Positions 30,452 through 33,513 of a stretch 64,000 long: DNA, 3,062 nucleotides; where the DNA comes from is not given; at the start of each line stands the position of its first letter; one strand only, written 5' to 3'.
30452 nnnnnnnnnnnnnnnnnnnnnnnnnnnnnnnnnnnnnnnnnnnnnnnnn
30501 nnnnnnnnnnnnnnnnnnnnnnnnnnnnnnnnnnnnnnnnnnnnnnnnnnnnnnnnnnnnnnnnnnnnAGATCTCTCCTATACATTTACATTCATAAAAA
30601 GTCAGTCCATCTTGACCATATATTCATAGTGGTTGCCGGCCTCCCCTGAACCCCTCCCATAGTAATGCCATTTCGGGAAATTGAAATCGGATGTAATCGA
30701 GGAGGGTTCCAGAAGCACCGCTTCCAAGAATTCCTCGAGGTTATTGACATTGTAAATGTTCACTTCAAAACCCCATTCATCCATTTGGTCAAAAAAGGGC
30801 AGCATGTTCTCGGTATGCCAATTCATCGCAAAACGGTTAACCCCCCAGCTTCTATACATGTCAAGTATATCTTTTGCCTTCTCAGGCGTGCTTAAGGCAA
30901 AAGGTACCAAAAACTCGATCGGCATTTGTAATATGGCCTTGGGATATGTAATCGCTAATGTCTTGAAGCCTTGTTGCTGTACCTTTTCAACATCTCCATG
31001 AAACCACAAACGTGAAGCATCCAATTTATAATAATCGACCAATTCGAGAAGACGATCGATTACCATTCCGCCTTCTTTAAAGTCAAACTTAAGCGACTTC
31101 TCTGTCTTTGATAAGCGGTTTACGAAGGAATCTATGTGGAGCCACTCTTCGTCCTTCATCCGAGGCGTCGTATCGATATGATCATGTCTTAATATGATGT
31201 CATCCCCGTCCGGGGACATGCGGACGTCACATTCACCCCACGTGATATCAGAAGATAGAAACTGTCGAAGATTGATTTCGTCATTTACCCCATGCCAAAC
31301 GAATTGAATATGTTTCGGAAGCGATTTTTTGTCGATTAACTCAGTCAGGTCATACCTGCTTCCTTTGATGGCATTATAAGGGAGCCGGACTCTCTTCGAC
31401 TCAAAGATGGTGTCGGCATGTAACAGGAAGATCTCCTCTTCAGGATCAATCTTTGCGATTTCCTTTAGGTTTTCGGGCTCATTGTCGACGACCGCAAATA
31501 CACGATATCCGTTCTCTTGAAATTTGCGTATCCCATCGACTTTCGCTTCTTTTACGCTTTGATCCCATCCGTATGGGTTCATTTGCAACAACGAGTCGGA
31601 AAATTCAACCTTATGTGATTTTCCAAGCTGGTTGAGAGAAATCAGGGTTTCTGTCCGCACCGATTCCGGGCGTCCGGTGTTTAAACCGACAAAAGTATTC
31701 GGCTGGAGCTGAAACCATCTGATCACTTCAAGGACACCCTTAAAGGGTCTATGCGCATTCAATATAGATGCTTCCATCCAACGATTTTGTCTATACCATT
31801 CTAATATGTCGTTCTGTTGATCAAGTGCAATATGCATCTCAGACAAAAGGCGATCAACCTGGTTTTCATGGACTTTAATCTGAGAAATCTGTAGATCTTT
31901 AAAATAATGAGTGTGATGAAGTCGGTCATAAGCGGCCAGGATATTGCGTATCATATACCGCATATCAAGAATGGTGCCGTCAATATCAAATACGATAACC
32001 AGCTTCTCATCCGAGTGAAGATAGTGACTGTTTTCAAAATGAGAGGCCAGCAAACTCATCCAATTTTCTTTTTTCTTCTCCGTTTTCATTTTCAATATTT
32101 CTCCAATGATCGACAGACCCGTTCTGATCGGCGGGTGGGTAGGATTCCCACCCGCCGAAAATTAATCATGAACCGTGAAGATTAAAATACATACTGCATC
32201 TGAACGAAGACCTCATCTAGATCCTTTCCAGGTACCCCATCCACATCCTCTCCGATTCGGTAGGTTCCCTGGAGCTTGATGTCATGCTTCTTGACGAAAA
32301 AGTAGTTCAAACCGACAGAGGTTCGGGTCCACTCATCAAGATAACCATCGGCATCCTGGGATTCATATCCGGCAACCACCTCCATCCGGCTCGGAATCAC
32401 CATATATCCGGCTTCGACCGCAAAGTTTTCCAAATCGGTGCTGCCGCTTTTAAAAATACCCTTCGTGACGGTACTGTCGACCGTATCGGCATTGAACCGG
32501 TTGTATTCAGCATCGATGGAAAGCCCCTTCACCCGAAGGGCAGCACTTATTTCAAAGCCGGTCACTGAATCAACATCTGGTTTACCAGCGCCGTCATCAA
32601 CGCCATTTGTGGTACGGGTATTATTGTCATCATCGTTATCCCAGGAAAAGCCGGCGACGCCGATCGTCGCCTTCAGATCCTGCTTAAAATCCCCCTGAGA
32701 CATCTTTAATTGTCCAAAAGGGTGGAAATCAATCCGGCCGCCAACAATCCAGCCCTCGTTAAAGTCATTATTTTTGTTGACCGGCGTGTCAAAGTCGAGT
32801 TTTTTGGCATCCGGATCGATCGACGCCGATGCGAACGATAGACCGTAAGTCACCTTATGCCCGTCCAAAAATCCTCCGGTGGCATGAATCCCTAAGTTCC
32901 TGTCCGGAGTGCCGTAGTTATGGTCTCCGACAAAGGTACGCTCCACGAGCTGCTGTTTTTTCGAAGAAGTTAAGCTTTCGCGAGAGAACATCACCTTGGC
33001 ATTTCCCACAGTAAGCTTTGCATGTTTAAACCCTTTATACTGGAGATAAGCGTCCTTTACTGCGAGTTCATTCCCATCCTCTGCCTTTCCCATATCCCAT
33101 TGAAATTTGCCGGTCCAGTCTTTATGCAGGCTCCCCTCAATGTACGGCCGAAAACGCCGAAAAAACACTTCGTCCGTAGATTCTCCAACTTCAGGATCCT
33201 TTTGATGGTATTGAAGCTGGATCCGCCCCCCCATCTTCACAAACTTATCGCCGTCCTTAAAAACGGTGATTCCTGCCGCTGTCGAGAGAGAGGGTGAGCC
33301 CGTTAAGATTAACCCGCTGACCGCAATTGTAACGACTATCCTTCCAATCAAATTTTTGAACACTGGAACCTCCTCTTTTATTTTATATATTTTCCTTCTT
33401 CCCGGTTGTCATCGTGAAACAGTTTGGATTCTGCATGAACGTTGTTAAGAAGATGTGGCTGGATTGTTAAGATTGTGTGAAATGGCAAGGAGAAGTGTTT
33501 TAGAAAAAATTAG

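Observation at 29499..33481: Pho-box-driven operon linking an OprP-like porin and a HAD/phosphodiesterase-like fusion to an aquaporin-ArsC arsenate detoxification pair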

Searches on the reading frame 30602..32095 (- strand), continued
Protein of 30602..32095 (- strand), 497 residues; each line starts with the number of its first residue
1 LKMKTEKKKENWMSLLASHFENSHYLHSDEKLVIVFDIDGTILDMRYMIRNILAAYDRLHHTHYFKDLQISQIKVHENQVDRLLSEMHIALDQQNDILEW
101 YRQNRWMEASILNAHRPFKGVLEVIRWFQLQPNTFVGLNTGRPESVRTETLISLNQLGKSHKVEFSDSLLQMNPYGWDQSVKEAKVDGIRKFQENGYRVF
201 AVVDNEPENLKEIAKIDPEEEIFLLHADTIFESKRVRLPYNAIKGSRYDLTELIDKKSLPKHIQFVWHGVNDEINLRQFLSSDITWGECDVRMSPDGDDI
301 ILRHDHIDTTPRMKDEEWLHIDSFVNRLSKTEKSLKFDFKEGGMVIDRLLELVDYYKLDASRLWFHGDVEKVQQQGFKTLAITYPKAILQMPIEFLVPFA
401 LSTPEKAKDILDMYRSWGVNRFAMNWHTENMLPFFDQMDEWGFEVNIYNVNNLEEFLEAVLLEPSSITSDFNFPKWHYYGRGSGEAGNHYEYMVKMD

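Call 55: search_protein_families(library=pfam, proteins=[L014:1654-2700:-, L017:152-994:+, L041:13985-15010:-, L037:3802-4830:+, L021:2024-3076:-, L004:6325-7479:+, L015:13304-14239:+, L036:2365-4041:+, L042:268-1131:+, L061:14912-15727:-], max_evalue=0.00001)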
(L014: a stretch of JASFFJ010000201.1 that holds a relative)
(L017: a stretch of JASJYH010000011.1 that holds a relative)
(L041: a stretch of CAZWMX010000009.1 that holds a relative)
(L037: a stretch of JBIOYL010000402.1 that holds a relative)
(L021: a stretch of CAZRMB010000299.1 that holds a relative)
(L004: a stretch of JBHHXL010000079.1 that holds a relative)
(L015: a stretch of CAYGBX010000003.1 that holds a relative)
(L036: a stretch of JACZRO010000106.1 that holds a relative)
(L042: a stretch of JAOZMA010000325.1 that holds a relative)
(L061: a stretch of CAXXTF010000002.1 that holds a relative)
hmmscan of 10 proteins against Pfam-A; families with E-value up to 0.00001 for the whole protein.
L014:1654-2700:- (349 aa): 3 families
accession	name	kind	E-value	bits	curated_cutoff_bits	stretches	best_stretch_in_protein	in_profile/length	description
PF00005.33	ABC_tran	-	3.9e-31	108.9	25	1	49-208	2-137/137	ABC transporter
PF08352.17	oligo_HPY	-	3.2e-17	63.1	27.1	1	259-326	1-65/65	Oligopeptide/dipeptide transporter, C-terminal region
PF13304.12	AAA_21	-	3.7e-06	27.7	27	0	172-243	230-303/304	AAA domain, putative AbiEii toxin, Type IV TA system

L017:152-994:+ (281 aa): 1 family
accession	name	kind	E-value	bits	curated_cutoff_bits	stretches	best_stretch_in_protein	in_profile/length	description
PF00528.27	BPD_transp_1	-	6.1e-15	55.9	26.4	1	89-266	4-175/184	Binding-protein-dependent transport system inner membrane component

L041:13985-15010:- (342 aa): 1 family
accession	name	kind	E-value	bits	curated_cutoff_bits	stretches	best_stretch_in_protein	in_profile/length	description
PF00528.27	BPD_transp_1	-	3.4e-11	43.7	26.4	1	123-322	5-171/184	Binding-protein-dependent transport system inner membrane component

L037:3802-4830:+ (343 aa): 3 families
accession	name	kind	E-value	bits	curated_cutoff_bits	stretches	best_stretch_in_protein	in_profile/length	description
PF01408.29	GFO_IDH_MocA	-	9e-30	104.3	24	1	11-130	2-120/120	Oxidoreductase family, NAD-binding Rossmann fold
PF22725.1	GFO_IDH_MocA_C3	-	6.5e-20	71.8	27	1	139-258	2-123/124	GFO/IDH/MocA C-terminal domain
PF02894.22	GFO_IDH_MocA_C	-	4.6e-16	59.7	22.9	1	177-337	43-217/218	Oxidoreductase family, C-terminal alpha/beta domain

L021:2024-3076:- (351 aa): 1 family
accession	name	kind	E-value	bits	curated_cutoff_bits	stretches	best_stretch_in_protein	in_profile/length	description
PF01790.23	LGT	-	1.4e-07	31.5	24.9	1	49-291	9-238/240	Prolipoprotein diacylglyceryl transferase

L004:6325-7479:+ (385 aa): 2 families
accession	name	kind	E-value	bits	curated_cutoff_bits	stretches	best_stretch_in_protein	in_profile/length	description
PF08450.18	SGL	-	1.1e-11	45.3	26.3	1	113-237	75-208/246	SMP-30/Gluconolactonase/LRE-like region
PF01436.27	NHL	-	8.3e-07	29.2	20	0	44-64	1-21/28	NHL repeat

L015:13304-14239:+ (312 aa): 1 family
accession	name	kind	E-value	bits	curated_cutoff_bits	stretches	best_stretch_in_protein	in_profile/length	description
PF01261.30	AP_endonuc_2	-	1.1e-20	74.9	31.1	1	33-295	2-234/249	Xylose isomerase-like TIM barrel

L036:2365-4041:+ (559 aa): 3 families
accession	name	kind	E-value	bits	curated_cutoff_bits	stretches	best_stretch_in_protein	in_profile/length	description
PF02776.23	TPP_enzyme_N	-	1.3e-33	115.8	26.8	1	5-118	2-118/119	Thiamine pyrophosphate enzyme, N-terminal TPP binding domain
PF02775.26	TPP_enzyme_C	-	8.2e-31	107.3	21.9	1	391-537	1-151/151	Thiamine pyrophosphate enzyme, C-terminal TPP binding domain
PF00205.28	TPP_enzyme_M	-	8.4e-29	100.5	30.4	1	194-329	1-137/137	Thiamine pyrophosphate enzyme, central domain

L042:268-1131:+ (288 aa): 2 families
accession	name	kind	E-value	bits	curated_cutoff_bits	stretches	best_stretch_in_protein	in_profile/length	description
PF03009.23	GDPD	-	3.2e-39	135.9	23.6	1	39-270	1-243/244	Glycerophosphoryl diester phosphodiesterase family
PF13653.12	GDPD_2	-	7.7e-06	26.7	27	0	242-269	4-29/30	Glycerophosphoryl diester phosphodiesterase family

L061:14912-15727:- (272 aa): 1 family
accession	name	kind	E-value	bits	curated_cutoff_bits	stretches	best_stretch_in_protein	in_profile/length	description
PF00459.30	Inositol_P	-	9.6e-59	199.5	27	1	15-269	9-270/271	Inositol monophosphatase family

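Call 60: find_encoding_contigs(protein=P0003, flank=10000, max_places=2)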
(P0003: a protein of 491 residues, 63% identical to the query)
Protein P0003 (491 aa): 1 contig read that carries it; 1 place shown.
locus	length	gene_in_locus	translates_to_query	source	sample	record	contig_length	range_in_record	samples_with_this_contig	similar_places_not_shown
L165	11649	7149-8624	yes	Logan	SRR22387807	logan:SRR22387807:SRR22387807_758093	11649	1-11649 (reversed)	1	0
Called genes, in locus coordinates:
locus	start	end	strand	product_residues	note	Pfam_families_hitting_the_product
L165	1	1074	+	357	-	?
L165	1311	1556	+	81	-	-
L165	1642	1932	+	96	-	-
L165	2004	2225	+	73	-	-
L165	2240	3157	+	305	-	PF00691:OmpA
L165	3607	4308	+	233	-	PF00072:Response_reg, PF23198:PDE8A_N, PF00486:Trans_reg_C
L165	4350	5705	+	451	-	PF00672:HAMP, PF00989:PAS (weak), PF08448:PAS_4 (weak), PF00512:HisKA, PF02518:HATPase_c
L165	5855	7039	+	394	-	PF16930:Porin_5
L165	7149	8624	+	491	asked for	PF03767:Acid_phosphat_B (faint)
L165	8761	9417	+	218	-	PF00230:MIP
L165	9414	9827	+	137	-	PF01451:LMWPc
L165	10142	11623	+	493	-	PF05787:PhoX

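Call 61: find_encoding_contigs(protein=P0094, flank=10000, max_places=2)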
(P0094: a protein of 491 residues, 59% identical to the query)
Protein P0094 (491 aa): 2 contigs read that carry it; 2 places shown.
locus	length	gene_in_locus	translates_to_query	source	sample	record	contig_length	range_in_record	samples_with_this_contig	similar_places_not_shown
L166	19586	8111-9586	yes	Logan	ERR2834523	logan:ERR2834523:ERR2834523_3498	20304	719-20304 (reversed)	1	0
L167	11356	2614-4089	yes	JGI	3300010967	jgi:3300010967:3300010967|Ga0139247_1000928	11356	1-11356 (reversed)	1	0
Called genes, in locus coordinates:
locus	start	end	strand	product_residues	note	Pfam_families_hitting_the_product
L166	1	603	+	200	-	?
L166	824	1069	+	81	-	-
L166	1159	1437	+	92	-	-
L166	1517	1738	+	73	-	-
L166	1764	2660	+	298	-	PF00691:OmpA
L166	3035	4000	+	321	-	PF00691:OmpA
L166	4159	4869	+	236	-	PF00072:Response_reg, PF23198:PDE8A_N (weak), PF00486:Trans_reg_C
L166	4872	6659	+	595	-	PF00672:HAMP, PF00989:PAS (weak), PF08448:PAS_4 (weak), PF12860:PAS_7 (faint), PF00512:HisKA, PF02518:HATPase_c, PF14501:HATPase_c_5 (weak)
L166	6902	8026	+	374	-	PF16930:Porin_5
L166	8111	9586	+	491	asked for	PF03767:Acid_phosphat_B (faint)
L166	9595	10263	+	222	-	PF00230:MIP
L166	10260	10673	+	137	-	PF01451:LMWPc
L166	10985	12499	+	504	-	PF05787:PhoX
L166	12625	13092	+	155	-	PF06146:PsiE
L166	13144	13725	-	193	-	PF01906:YbjQ_1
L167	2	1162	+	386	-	?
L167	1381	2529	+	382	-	PF16930:Porin_5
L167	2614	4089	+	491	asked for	PF03767:Acid_phosphat_B (faint)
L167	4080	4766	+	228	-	PF00230:MIP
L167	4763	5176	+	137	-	PF01451:LMWPc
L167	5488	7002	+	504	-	PF05787:PhoX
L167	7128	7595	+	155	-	PF06146:PsiE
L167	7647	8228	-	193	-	-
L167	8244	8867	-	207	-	PF00551:Formyl_trans_N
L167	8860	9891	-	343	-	PF00586:AIRS, PF02769:AIRS_C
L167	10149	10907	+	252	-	-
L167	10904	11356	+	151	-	?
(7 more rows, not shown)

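Call 77: search_solved_structures(query=A1, max_evalue=10, show_alignments=4)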
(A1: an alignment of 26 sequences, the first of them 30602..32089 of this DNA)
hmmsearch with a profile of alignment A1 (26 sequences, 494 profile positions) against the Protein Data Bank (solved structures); distinct sequences matched with E-value up to 10: 1.
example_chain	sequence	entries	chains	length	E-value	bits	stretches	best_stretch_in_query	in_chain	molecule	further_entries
7mcd_A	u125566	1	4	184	7.4e-05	24.7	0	161-212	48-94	AI-designed TIM-barrel F15C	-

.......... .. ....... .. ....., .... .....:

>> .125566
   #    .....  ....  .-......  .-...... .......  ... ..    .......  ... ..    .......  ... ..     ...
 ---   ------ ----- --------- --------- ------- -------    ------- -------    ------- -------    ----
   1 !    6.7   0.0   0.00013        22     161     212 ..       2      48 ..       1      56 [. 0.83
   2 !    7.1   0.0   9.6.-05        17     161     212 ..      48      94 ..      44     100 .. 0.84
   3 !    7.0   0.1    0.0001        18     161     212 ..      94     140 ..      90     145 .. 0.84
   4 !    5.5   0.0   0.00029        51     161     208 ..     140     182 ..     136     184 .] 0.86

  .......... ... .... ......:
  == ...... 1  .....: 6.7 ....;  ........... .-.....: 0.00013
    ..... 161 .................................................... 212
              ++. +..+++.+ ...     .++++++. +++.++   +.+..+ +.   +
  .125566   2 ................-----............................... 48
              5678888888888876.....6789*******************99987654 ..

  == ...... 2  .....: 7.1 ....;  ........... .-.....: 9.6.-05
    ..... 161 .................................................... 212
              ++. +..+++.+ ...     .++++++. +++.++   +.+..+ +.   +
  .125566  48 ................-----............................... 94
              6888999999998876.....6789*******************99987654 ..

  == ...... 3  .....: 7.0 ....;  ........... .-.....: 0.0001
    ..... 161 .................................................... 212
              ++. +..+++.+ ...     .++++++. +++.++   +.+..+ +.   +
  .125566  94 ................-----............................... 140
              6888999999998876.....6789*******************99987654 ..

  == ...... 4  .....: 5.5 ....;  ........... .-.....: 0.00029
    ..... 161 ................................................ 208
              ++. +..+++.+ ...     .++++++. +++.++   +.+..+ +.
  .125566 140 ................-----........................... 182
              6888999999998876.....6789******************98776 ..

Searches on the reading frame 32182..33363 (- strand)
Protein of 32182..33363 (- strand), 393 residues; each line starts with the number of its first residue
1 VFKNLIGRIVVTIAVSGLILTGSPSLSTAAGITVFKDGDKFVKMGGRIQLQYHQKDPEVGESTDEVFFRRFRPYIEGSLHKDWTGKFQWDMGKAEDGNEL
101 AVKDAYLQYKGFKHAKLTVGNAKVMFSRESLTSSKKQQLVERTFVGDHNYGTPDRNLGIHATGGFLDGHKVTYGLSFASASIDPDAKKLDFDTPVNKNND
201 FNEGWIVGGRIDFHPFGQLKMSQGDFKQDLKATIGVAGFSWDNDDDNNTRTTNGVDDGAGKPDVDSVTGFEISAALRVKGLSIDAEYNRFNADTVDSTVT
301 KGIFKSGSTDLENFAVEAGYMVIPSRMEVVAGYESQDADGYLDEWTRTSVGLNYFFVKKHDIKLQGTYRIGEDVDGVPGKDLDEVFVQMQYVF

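Call 7: search_protein_families(library=pfam, proteins=[window:32182-33363:-], max_evalue=0.01)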
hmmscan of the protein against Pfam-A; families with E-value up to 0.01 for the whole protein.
window:32182-33363:- (393 aa): 1 family
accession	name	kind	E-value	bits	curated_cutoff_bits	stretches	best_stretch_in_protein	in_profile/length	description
PF07396.17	Porin_O_P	-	4.1e-16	59.6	20.9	1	42-296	1-256/370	Phosphate-selective porin O and P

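Call 8: search_protein_families(library=ncbifam, proteins=[window:32182-33363:-], max_evalue=0.01)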
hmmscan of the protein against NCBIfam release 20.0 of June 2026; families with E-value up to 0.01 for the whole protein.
window:32182-33363:- (393 aa): 1 family
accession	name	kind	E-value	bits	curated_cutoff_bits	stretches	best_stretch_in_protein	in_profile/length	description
NF040900.1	porin_ExtI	equivalog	3.9e-06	25.9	150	1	16-167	15-179/403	selenite/tellurite reduction operon porin ExtI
